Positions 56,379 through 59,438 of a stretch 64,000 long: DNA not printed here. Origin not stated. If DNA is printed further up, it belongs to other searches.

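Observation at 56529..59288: In-frame MsbA-LpxK fusion: lipid A flippase carrying the lipid A 4'-kinase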

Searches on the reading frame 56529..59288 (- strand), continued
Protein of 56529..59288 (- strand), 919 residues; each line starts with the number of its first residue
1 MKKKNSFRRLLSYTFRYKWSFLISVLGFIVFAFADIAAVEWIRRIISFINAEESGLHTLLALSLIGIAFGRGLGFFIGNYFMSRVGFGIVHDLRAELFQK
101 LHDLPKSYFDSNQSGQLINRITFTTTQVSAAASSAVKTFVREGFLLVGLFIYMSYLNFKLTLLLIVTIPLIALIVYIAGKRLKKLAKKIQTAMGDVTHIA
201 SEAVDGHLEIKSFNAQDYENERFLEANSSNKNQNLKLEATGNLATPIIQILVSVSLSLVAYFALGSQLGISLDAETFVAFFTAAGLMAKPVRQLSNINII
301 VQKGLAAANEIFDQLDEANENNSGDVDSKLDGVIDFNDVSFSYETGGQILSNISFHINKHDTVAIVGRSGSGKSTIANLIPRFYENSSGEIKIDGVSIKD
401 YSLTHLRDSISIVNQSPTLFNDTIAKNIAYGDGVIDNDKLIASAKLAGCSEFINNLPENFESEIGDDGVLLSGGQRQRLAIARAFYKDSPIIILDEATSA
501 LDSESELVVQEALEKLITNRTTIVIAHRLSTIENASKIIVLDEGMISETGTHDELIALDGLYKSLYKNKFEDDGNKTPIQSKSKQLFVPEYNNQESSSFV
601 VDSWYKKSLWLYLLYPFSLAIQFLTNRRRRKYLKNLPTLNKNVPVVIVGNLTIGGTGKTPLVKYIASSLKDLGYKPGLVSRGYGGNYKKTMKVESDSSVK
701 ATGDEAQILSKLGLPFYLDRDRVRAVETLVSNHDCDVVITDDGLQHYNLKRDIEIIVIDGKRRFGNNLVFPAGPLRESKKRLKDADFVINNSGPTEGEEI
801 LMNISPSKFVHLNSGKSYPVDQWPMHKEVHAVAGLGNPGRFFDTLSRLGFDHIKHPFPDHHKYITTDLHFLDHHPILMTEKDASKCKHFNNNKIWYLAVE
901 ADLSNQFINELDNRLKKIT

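Call 26: list_cluster_members(proteins=[P0001, P0002, P0017, P0031, P0055, P0119])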
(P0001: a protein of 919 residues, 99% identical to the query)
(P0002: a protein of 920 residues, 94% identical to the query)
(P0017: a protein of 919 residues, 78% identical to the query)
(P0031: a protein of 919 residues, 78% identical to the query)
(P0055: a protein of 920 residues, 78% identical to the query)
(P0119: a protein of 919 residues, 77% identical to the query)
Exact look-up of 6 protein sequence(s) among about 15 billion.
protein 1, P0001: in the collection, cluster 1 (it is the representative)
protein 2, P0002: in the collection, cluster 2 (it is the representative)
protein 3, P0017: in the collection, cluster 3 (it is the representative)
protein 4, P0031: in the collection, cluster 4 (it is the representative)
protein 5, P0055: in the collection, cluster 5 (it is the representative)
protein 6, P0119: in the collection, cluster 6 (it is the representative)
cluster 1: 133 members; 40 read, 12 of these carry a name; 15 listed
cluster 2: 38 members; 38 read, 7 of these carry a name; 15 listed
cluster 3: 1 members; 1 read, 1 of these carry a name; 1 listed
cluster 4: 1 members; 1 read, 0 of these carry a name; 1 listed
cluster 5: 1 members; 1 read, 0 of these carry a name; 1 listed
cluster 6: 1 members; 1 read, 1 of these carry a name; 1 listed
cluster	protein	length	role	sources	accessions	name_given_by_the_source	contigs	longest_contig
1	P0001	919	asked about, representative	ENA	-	-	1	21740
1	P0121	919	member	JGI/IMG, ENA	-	subfamily B ATP-binding cassette protein MsbA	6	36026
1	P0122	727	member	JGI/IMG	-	tetraacyldisaccharide 4'-kinase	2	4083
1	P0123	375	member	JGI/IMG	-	tetraacyldisaccharide 4'-kinase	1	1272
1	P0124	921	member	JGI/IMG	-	subfamily B ATP-binding cassette protein MsbA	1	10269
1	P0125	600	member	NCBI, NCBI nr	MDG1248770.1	MAG: lipid A export permease/ATP-binding protein MsbA, partial [SAR86 cluster bacterium] | lipid A export permease/ATP-binding protein MsbA [SAR86 cluster bacterium]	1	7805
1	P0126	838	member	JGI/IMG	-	subfamily B ATP-binding cassette protein MsbA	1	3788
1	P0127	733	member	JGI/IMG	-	subfamily B ATP-binding cassette protein MsbA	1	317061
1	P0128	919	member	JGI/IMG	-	subfamily B ATP-binding cassette protein MsbA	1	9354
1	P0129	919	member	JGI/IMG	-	subfamily B ATP-binding cassette protein MsbA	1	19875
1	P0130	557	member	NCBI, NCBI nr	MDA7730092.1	tetraacyldisaccharide 4'-kinase, partial [Gammaproteobacteria bacterium] | tetraacyldisaccharide 4'-kinase [Gammaproteobacteria bacterium]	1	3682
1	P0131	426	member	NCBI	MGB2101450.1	MAG: ABC transporter transmembrane domain-containing protein, partial ...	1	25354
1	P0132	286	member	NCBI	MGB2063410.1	MAG: ABC transporter transmembrane domain-containing protein, partial ...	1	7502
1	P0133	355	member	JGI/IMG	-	-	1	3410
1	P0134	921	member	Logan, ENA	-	-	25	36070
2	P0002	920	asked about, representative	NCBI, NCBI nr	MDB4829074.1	lipid A export permease/ATP-binding protein MsbA [Gammaproteobacteria bacterium]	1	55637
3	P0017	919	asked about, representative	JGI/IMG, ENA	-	subfamily B ATP-binding cassette protein MsbA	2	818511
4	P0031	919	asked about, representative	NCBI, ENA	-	-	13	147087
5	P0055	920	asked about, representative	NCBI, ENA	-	-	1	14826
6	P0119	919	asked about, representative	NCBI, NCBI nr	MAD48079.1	MAG: lipid ABC transporter permease [Gammaproteobacteria bacterium] | lipid ABC transporter permease [Gammaproteobacteria bacterium]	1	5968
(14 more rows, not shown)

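Call 34: search_protein_representatives(protein=window:56529-59288:-)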
Query: 919 residues. Proteins with E-value up to 0.001 (for the whole library): 450324; up to 1e-10: 214041; up to 1e-30: 72484. The best 150 are listed.
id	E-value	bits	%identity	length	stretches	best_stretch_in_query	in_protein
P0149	1.7e-284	962.4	49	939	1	6-916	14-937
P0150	2.1e-261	886.0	66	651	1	4-624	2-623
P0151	8.0e-255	864.2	48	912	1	4-906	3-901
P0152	3.0e-246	835.9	45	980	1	5-918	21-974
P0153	9.0e-239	811.1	46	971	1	7-915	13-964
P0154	7.0e-220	748.6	42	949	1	7-918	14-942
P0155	2.6e-212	723.6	44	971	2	7-575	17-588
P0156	2.2e-208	710.6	44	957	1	7-901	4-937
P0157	3.2e-197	673.7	40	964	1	6-918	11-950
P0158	4.5e-191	653.3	39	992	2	5-569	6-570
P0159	6.0e-190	649.6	38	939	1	6-911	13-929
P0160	1.1e-187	642.1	39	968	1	7-904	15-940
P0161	8.0e-179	612.8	36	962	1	6-898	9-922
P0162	7.2e-171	586.5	48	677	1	277-907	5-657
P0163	6.6e-166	570.1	33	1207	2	48-571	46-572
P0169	4.5e-152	524.3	35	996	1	45-913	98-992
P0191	6.9e-141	487.3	33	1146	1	21-916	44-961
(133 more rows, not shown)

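Call 36: search_protein_families(library=pfam, proteins=[P0149, P0151, P0152, P0154, P0155, P0157, P0158, P0161, P0169, P0191], max_evalue=0.00001)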
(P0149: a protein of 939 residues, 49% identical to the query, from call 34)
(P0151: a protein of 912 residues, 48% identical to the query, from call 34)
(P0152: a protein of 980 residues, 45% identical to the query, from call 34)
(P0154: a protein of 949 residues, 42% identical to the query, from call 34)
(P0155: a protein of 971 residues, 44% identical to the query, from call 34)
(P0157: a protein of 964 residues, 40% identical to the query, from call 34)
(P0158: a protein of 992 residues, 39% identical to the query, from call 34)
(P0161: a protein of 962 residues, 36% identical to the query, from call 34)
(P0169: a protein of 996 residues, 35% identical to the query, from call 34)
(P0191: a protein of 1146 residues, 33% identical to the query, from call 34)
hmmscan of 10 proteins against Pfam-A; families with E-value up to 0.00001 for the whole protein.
P0149 (939 aa): 4 families
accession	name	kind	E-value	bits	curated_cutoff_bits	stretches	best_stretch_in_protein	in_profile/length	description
PF02606.20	LpxK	-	8.4e-101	337.8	27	1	625-936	2-327/328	Tetraacyldisaccharide-1-P 4'-kinase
PF00664.28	ABC_membrane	-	6.1e-49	167.6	28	1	30-294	2-269/274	ABC transporter transmembrane region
PF00005.33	ABC_tran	-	8e-34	117.6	25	1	363-512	1-137/137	ABC transporter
PF02463.25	SMC_N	-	5.1e-09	36.3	40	1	390-552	97-209/220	RecF/RecN/SMC N terminal domain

P0151 (912 aa): 4 families
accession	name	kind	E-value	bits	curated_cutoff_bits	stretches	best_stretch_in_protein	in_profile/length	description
PF02606.20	LpxK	-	1.2e-78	264.9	27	1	608-910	3-327/328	Tetraacyldisaccharide-1-P 4'-kinase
PF00664.28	ABC_membrane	-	1.3e-47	163.2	28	1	21-289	2-271/274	ABC transporter transmembrane region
PF00005.33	ABC_tran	-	1.4e-35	123.3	25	1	354-503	1-137/137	ABC transporter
PF02463.25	SMC_N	-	5.1e-09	36.3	40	1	381-544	97-210/220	RecF/RecN/SMC N terminal domain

P0152 (980 aa): 4 families
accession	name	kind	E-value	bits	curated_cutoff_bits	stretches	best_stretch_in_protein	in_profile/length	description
PF02606.20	LpxK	-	5.2e-106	354.9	27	1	657-971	2-327/328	Tetraacyldisaccharide-1-P 4'-kinase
PF00664.28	ABC_membrane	-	5.4e-46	157.9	28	1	38-322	2-270/274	ABC transporter transmembrane region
PF00005.33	ABC_tran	-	7.7e-33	114.4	25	1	387-537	1-137/137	ABC transporter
PF02463.25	SMC_N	-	6e-09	36.1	40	1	449-577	74-209/220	RecF/RecN/SMC N terminal domain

P0154 (949 aa): 4 families
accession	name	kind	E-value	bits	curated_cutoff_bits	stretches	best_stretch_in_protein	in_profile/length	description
PF02606.20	LpxK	-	6.7e-108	361.1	27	1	628-938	2-326/328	Tetraacyldisaccharide-1-P 4'-kinase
PF00664.28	ABC_membrane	-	1.8e-41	143.1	28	1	45-290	18-269/274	ABC transporter transmembrane region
PF00005.33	ABC_tran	-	6e-35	121.3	25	1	359-509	1-137/137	ABC transporter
PF02463.25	SMC_N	-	8.2e-10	38.9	40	1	401-549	55-209/220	RecF/RecN/SMC N terminal domain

P0155 (971 aa): 4 families
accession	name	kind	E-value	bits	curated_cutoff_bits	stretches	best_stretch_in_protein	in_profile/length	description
PF02606.20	LpxK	-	3e-103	345.8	27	1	649-951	4-317/328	Tetraacyldisaccharide-1-P 4'-kinase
PF00664.28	ABC_membrane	-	5.5e-46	157.9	28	1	33-300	7-273/274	ABC transporter transmembrane region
PF00005.33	ABC_tran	-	9.1e-33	114.2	25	1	362-512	1-137/137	ABC transporter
PF02463.25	SMC_N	-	7e-06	26.1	40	0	483-551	136-208/220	RecF/RecN/SMC N terminal domain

P0157 (964 aa): 4 families
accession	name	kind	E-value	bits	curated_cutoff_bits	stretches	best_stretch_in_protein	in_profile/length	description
PF02606.20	LpxK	-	2.7e-88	296.7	27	1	643-950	4-326/328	Tetraacyldisaccharide-1-P 4'-kinase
PF00664.28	ABC_membrane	-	7.2e-43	147.7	28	1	27-319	2-274/274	ABC transporter transmembrane region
PF00005.33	ABC_tran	-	3.2e-33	115.6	25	1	380-530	1-137/137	ABC transporter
PF02463.25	SMC_N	-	3.5e-07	30.3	40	0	394-570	28-209/220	RecF/RecN/SMC N terminal domain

P0158 (992 aa): 5 families
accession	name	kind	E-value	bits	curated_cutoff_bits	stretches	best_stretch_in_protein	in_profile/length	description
PF02606.20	LpxK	-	1.5e-92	310.6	27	1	631-943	2-325/328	Tetraacyldisaccharide-1-P 4'-kinase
PF00005.33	ABC_tran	-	5.9e-33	114.8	25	1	351-500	1-137/137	ABC transporter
PF00664.28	ABC_membrane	-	2.2e-32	113.3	28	1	27-291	6-274/274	ABC transporter transmembrane region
PF02463.25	SMC_N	-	2.4e-10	40.7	40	1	362-542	25-211/220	RecF/RecN/SMC N terminal domain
PF03205.20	MobB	-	3.7e-06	27.3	26.6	0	669-764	2-96/133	Molybdopterin guanine dinucleotide synthesis protein B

P0161 (962 aa): 4 families
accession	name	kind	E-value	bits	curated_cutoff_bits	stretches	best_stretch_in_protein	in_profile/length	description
PF02606.20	LpxK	-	3.8e-85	286.3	27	1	628-927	2-314/328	Tetraacyldisaccharide-1-P 4'-kinase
PF00664.28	ABC_membrane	-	2.3e-38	132.9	28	1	35-295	9-265/274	ABC transporter transmembrane region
PF00005.33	ABC_tran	-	1.6e-34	119.8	25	1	366-515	1-137/137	ABC transporter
PF02463.25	SMC_N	-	2.7e-06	27.4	40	0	380-555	28-209/220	RecF/RecN/SMC N terminal domain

P0169 (996 aa): 5 families
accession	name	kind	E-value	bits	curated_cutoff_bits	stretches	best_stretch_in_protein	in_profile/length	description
PF02606.20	LpxK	-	2.1e-95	320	27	1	676-993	2-326/328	Tetraacyldisaccharide-1-P 4'-kinase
PF00005.33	ABC_tran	-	1.6e-32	113.4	25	1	401-550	1-137/137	ABC transporter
PF00664.28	ABC_membrane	-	6.2e-30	105.3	28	1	107-340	39-273/274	ABC transporter transmembrane region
PF02463.25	SMC_N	-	5.9e-06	26.3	40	0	416-591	29-210/220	RecF/RecN/SMC N terminal domain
PF13175.12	AAA_15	-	7.9e-06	26.2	32.1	0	402-505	15-115/374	AAA ATPase domain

P0191 (1146 aa): 4 families
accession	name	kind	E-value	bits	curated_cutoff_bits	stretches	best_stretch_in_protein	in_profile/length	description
PF02606.20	LpxK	-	4.1e-95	319.1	27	1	649-960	4-327/328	Tetraacyldisaccharide-1-P 4'-kinase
PF00005.33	ABC_tran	-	2.7e-27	96.5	25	1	379-528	1-137/137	ABC transporter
PF00664.28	ABC_membrane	-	1.7e-17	64.5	28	1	45-319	2-273/274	ABC transporter transmembrane region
PF02463.25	SMC_N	-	6.9e-10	39.2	40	1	499-570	136-211/220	RecF/RecN/SMC N terminal domain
